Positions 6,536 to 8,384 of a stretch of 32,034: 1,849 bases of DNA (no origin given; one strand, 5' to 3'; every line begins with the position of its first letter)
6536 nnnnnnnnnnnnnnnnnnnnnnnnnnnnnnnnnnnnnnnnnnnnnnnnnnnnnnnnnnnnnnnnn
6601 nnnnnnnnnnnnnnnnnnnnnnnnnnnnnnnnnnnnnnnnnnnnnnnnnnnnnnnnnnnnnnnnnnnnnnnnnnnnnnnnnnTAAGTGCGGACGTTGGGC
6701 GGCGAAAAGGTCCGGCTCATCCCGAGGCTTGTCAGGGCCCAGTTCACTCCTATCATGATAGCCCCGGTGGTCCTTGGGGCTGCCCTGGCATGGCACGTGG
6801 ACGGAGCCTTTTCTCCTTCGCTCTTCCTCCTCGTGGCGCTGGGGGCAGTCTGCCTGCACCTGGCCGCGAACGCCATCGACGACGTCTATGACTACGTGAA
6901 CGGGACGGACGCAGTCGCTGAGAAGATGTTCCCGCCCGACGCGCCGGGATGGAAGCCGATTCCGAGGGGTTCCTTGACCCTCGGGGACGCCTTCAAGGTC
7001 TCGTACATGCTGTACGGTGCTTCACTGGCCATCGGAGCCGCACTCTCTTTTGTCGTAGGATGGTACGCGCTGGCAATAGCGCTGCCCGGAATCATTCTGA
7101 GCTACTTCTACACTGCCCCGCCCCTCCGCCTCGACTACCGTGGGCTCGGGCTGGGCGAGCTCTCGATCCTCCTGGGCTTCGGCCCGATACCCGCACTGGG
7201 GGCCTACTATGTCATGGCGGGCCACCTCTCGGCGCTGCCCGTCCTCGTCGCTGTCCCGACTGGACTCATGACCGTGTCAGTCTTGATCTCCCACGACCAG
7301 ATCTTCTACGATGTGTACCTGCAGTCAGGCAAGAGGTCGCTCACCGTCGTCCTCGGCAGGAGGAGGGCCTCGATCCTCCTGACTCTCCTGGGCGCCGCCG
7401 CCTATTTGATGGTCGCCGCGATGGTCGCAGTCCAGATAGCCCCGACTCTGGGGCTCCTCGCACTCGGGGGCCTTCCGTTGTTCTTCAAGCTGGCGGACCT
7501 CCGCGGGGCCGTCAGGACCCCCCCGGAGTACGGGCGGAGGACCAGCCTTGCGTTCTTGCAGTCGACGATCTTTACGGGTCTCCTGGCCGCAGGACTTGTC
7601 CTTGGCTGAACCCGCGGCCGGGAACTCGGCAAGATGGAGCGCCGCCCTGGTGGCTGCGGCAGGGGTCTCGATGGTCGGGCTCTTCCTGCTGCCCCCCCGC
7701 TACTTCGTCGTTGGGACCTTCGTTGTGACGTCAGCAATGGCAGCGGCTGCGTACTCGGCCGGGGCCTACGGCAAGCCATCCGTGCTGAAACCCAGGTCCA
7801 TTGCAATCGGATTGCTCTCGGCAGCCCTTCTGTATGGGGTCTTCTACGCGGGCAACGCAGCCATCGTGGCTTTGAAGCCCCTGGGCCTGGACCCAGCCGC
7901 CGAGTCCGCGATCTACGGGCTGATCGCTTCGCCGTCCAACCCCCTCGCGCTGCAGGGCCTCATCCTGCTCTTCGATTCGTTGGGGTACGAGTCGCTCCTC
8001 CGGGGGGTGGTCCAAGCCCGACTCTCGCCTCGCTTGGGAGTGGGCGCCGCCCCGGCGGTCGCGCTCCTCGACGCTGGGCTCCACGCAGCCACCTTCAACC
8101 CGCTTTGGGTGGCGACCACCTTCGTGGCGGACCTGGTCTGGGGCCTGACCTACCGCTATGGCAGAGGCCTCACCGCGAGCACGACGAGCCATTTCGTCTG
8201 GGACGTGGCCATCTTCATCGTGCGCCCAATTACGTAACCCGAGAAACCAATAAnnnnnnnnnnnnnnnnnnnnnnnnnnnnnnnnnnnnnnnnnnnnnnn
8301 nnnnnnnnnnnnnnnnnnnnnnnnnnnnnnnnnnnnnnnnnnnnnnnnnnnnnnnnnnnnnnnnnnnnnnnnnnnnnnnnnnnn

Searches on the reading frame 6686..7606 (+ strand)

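Call 18: search_protein_families(library=pfam, max_evalue=0.001, proteins=[window:6686-7606:+])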
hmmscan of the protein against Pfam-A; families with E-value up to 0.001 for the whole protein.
window:6686-7606:+ (307 aa): 1 family
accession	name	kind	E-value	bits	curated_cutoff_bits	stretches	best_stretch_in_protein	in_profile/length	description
PF01040.23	UbiA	-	2.7e-30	105.9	34.2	1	26-273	3-233/250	UbiA prenyltransferase family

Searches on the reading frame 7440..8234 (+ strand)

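Call 18: search_protein_families(library=pfam, max_evalue=0.001, proteins=[window:7440-8234:+])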
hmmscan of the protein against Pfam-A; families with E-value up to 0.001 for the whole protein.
window:7440-8234:+ (265 aa): 1 family
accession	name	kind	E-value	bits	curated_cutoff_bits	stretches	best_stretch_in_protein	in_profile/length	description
PF02517.21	Rce1-like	-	4.5e-09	36.9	22.4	1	168-256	4-92/93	Type II CAAX prenyl endopeptidase Rce1-like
